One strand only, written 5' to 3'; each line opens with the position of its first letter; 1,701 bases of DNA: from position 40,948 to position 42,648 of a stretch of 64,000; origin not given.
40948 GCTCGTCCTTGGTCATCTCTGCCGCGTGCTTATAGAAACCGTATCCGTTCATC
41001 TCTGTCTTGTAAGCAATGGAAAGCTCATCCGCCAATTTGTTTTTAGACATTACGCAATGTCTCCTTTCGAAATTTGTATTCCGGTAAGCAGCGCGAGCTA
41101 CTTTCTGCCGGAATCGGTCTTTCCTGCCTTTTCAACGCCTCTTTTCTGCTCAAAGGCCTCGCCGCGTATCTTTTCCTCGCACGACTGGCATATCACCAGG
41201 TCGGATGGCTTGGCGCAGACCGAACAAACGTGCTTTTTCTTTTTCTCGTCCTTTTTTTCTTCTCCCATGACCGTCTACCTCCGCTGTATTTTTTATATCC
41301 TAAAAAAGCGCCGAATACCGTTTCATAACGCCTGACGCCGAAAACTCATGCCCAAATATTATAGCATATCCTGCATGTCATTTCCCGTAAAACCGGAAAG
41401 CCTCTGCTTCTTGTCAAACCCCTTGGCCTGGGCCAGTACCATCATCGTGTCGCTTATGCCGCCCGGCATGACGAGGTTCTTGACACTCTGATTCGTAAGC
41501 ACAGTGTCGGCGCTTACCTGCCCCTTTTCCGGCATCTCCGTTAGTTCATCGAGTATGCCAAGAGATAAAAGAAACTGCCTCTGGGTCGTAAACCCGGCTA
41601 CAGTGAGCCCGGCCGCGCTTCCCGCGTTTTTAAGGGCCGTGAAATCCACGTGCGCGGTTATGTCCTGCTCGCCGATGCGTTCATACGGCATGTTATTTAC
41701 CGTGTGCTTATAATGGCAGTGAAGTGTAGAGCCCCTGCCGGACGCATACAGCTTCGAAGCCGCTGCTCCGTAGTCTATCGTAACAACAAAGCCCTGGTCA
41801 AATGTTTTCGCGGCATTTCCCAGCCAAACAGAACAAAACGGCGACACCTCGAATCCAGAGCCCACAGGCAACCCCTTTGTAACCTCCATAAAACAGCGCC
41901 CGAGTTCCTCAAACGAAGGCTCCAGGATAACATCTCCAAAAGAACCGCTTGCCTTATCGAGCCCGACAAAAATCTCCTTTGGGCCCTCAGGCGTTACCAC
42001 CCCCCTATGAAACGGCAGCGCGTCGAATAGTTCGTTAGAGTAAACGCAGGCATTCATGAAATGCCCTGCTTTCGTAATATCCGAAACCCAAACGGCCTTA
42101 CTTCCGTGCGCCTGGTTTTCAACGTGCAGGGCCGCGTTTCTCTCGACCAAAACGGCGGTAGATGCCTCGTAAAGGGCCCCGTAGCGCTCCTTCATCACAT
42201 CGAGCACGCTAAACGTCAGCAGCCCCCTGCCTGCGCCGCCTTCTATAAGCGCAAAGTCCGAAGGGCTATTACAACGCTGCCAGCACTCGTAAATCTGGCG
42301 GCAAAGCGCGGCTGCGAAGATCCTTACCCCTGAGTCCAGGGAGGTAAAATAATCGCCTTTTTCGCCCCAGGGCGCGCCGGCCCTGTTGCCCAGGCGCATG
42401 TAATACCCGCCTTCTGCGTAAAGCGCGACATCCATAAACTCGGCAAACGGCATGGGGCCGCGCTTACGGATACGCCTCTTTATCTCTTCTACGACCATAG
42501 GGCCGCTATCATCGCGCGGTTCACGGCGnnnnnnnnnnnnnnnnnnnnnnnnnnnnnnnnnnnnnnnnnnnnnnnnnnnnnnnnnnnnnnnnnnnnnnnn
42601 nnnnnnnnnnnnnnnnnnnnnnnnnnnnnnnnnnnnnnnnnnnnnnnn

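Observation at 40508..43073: Recurrent 'split rubrerythrin' architecture: ferritin-like diiron proteins each paired with a separately encoded tiny rubredoxin-like CxxC protein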

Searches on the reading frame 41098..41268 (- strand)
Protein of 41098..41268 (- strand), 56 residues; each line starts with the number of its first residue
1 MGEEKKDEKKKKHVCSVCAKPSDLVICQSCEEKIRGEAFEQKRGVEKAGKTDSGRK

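Call 3: search_protein_families(library=pfam, proteins=[window:41098-41268:-], max_evalue=0.1)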
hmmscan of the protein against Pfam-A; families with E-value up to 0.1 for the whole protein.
window:41098-41268:- (56 aa): 4 families
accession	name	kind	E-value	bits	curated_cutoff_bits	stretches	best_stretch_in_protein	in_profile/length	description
PF23011.2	PHD-1st_NSD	-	0.033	14.8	27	1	10-29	3-22/49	Histone-lysine N-methyltransferase NSD-like, PHD zinc finger 1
PF10083.14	DUF2321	-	0.046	13.8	24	1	6-40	20-53/157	Uncharacterized protein conserved in bacteria (DUF2321)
PF01780.25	Ribosomal_L37ae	-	0.049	14.2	21.9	0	6-46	27-73/85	Ribosomal L37ae protein family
PF20173.3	ZnF_RZ-type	-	0.076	13.1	27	1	13-45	18-52/54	RZ type zinc finger domain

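Call 5: search_protein_families(library=ncbifam, proteins=[window:41098-41268:-], max_evalue=0.1)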
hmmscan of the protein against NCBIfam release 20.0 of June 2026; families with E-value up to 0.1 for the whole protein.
window:41098-41268:- (56 aa): 2 families
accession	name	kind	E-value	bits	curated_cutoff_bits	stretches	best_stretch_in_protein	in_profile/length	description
TIGR00280.1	eL43_euk_arch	equivalog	0.012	15.9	95.8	1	7-48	31-78/92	50S ribosomal protein L37Ae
NF003058.0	PRK03976.1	equivalog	0.021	14.8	87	1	6-50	30-80/91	50S ribosomal protein L37ae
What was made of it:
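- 41098..41268 (-): 56-aa zinc-finger-like miniprotein (zn56): Lys/Glu-rich N-terminus, H-x-CxxC-x8-CxxC, then a conserved helix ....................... No Pfam or NCBIfam family (calls 3, 5).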

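Call 17: find_homologous_proteins(query=window:41098-41268:-, max_evalue=0.01)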
Query window:41098-41268:- (56 aa): 9 proteins with E <= 0.01 among 10 candidates.
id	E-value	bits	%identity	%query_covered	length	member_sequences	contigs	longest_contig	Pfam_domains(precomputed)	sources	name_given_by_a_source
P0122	7.8e-28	112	100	100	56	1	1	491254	-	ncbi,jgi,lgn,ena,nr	ncbi:MAG: hypothetical protein OEV59_06395 [Deltaproteobacteria bacterium]|nr:hypothetical protein [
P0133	2.0e-17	79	83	84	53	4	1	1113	-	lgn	-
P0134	2.8e-17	79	75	79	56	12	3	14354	-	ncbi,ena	ncbi:MAG: hypothetical protein AAB210_04140 [Deltaproteobacteria bacterium]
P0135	2.5e-16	76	64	79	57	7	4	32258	-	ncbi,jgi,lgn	-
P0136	1.5e-15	74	68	79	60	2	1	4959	-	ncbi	-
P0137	5.7e-14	69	78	71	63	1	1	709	-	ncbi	-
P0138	1.2e-13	68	79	70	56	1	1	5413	-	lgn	-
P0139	2.5e-13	67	65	82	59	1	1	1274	-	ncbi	-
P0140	1.3e-12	64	65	98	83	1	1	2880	-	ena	-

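Call 25: search_protein_families(library=pfam, proteins=[P0200, P0201, P0212, P0239, P0240, P0251, P0261, P0267, P0272, P0287], max_evalue=0.01)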
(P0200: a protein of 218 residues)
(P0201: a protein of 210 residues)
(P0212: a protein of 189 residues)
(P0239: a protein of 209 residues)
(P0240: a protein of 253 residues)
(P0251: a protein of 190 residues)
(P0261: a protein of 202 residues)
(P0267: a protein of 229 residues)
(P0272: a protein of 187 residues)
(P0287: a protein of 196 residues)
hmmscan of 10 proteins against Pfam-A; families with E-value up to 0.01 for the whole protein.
P0200 (218 aa): 2 families
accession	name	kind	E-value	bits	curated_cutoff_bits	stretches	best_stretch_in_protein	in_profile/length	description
PF00582.32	Usp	-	5.5e-29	102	24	1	1-141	1-141/141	Universal stress protein family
PF18912.6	DZR_2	-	0.0019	18.4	27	1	175-197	7-31/56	Double zinc ribbon domain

P0201 (210 aa): 1 family
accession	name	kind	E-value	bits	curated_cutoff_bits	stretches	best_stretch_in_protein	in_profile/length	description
PF00582.32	Usp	-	5.1e-34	118.3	24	1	8-144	3-139/141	Universal stress protein family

P0212 (189 aa): 2 families
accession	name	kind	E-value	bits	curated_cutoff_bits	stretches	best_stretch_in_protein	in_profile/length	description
PF00582.32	Usp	-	1.9e-27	97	24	1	5-126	4-141/141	Universal stress protein family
PF18912.6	DZR_2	-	0.0057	16.9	27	1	147-168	8-31/56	Double zinc ribbon domain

P0239 (209 aa): 2 families
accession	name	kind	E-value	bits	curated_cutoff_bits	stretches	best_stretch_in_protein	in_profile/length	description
PF00582.32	Usp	-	5.5e-35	121.4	24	1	7-146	2-141/141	Universal stress protein family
PF19134.6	DUF5817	-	0.0079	16.6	31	0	170-201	13-44/57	Domain of unknown function (DUF5817)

P0240 (253 aa): 1 family
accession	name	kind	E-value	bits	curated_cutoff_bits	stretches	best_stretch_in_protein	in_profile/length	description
PF00582.32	Usp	-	4e-31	108.9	24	2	137-194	84-141/141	Universal stress protein family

P0251 (190 aa): 1 family
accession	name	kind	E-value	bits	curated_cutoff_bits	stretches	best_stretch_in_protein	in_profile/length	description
PF00582.32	Usp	-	4.8e-34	118.4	24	1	3-125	2-141/141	Universal stress protein family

P0261 (202 aa): 1 family
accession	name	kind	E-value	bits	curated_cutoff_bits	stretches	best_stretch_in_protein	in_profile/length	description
PF00582.32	Usp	-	6.6e-30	105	24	1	10-135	3-141/141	Universal stress protein family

P0267 (229 aa): 1 family
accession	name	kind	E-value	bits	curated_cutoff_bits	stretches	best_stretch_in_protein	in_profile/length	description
PF00582.32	Usp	-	1.2e-30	107.3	24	1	15-152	2-140/141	Universal stress protein family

P0272 (187 aa): 1 family
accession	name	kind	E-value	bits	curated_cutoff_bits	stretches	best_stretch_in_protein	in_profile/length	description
PF00582.32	Usp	-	4.5e-30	105.5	24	2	56-129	67-140/141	Universal stress protein family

P0287 (196 aa): 1 family
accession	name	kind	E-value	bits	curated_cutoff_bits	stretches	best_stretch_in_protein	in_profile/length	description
PF00582.32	Usp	-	4e-31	108.9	24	2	56-129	66-141/141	Universal stress protein family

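Call 69: search_protein_families(library=pfam, proteins=[L087:1-657:+, L087:985-1128:+, L088:645-1547:+], max_evalue=0.01)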
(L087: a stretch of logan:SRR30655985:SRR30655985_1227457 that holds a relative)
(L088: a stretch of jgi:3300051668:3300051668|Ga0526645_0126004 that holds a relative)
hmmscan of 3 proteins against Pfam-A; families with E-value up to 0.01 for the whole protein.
L087:1-657:+ (218 aa): 0 families

L087:985-1128:+ (48 aa): 1 family
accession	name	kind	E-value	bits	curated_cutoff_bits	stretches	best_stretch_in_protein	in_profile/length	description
PF03449.20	GreA_GreB_N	-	3.7e-10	40.3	24.5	1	9-48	9-48/71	Transcription elongation factor, N-terminal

L088:645-1547:+ (301 aa): 2 families
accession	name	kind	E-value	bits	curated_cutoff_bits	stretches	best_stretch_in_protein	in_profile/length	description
PF00006.31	ATP-synt_ab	-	1.4e-24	87.4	29.5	1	204-301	1-96/213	ATP synthase alpha/beta family, nucleotide-binding domain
PF02874.29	ATP-synt_ab_N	-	3.5e-13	50.3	20.9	1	84-146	3-68/69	ATP synthase alpha/beta family, beta-barrel domain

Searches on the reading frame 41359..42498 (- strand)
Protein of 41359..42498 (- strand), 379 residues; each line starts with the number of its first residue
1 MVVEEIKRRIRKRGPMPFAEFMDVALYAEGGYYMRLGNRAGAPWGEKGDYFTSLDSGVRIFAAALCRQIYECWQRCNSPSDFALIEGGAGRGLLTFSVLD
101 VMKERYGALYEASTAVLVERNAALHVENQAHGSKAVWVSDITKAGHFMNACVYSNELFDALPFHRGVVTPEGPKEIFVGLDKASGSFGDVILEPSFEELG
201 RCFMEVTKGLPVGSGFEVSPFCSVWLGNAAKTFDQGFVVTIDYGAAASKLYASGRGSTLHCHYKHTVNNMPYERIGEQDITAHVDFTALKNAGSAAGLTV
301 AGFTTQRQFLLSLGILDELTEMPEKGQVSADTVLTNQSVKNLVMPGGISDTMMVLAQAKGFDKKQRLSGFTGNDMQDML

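Call 3: search_protein_families(library=pfam, proteins=[window:41359-42498:-], max_evalue=0.1)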
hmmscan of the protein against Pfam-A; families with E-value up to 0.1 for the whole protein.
window:41359-42498:- (379 aa): 1 family
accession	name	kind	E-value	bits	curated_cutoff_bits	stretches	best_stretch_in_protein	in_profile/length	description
PF02636.23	Methyltransf_28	-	7e-51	173.5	23.3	1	65-304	2-249/249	Putative S-adenosyl-L-methionine-dependent methyltransferase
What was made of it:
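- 41359..42498 (-): SAM-dependent methyltransferase of the MidA/NDUFAF7 type (Methyltransf_28), 379 aa. It always lies between the carrier gene and zn56. PF02636, E 7e-51 (call 3).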

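Call 5: search_protein_families(library=ncbifam, proteins=[window:41359-42498:-], max_evalue=0.1)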
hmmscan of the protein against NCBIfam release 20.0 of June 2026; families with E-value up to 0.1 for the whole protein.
window:41359-42498:- (379 aa): 0 families

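Call 25: search_protein_families(library=pfam, proteins=[P0200, P0201, P0212, P0239, P0240, P0251, P0261, P0267, P0272, P0287], max_evalue=0.01)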
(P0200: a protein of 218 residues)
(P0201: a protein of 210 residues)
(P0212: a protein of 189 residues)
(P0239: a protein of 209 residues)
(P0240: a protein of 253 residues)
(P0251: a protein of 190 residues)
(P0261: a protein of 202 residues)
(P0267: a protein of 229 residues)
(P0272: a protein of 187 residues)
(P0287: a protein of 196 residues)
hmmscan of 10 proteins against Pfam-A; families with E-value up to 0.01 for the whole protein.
P0200 (218 aa): 2 families
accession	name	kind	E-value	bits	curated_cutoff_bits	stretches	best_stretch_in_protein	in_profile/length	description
PF00582.32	Usp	-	5.5e-29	102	24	1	1-141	1-141/141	Universal stress protein family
PF18912.6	DZR_2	-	0.0019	18.4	27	1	175-197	7-31/56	Double zinc ribbon domain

P0201 (210 aa): 1 family
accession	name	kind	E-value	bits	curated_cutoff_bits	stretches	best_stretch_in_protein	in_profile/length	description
PF00582.32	Usp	-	5.1e-34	118.3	24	1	8-144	3-139/141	Universal stress protein family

P0212 (189 aa): 2 families
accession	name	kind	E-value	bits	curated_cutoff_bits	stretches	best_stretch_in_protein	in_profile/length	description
PF00582.32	Usp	-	1.9e-27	97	24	1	5-126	4-141/141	Universal stress protein family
PF18912.6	DZR_2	-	0.0057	16.9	27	1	147-168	8-31/56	Double zinc ribbon domain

P0239 (209 aa): 2 families
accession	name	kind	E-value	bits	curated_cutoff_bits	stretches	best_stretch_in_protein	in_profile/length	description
PF00582.32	Usp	-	5.5e-35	121.4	24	1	7-146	2-141/141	Universal stress protein family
PF19134.6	DUF5817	-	0.0079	16.6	31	0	170-201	13-44/57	Domain of unknown function (DUF5817)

P0240 (253 aa): 1 family
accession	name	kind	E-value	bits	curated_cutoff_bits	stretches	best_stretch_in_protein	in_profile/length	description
PF00582.32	Usp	-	4e-31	108.9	24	2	137-194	84-141/141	Universal stress protein family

P0251 (190 aa): 1 family
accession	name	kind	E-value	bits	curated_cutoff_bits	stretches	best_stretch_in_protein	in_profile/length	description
PF00582.32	Usp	-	4.8e-34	118.4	24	1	3-125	2-141/141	Universal stress protein family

P0261 (202 aa): 1 family
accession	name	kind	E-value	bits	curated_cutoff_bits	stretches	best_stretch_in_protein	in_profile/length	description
PF00582.32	Usp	-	6.6e-30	105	24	1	10-135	3-141/141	Universal stress protein family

P0267 (229 aa): 1 family
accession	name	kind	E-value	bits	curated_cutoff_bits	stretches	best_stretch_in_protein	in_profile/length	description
PF00582.32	Usp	-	1.2e-30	107.3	24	1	15-152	2-140/141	Universal stress protein family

P0272 (187 aa): 1 family
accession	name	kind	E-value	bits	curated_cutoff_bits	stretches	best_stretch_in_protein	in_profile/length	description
PF00582.32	Usp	-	4.5e-30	105.5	24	2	56-129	67-140/141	Universal stress protein family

P0287 (196 aa): 1 family
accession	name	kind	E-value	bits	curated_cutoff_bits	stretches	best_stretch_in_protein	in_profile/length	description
PF00582.32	Usp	-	4e-31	108.9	24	2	56-129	66-141/141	Universal stress protein family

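Call 69: search_protein_families(library=pfam, proteins=[L087:1-657:+, L087:985-1128:+, L088:645-1547:+], max_evalue=0.01)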
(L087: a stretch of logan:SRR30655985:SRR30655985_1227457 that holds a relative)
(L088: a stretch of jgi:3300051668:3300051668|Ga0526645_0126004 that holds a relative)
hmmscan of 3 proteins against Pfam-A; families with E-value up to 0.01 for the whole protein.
L087:1-657:+ (218 aa): 0 families

L087:985-1128:+ (48 aa): 1 family
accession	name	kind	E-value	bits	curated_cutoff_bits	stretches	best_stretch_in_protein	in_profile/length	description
PF03449.20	GreA_GreB_N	-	3.7e-10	40.3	24.5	1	9-48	9-48/71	Transcription elongation factor, N-terminal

L088:645-1547:+ (301 aa): 2 families
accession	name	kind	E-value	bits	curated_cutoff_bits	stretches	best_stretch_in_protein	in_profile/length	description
PF00006.31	ATP-synt_ab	-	1.4e-24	87.4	29.5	1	204-301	1-96/213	ATP synthase alpha/beta family, nucleotide-binding domain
PF02874.29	ATP-synt_ab_N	-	3.5e-13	50.3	20.9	1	84-146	3-68/69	ATP synthase alpha/beta family, beta-barrel domain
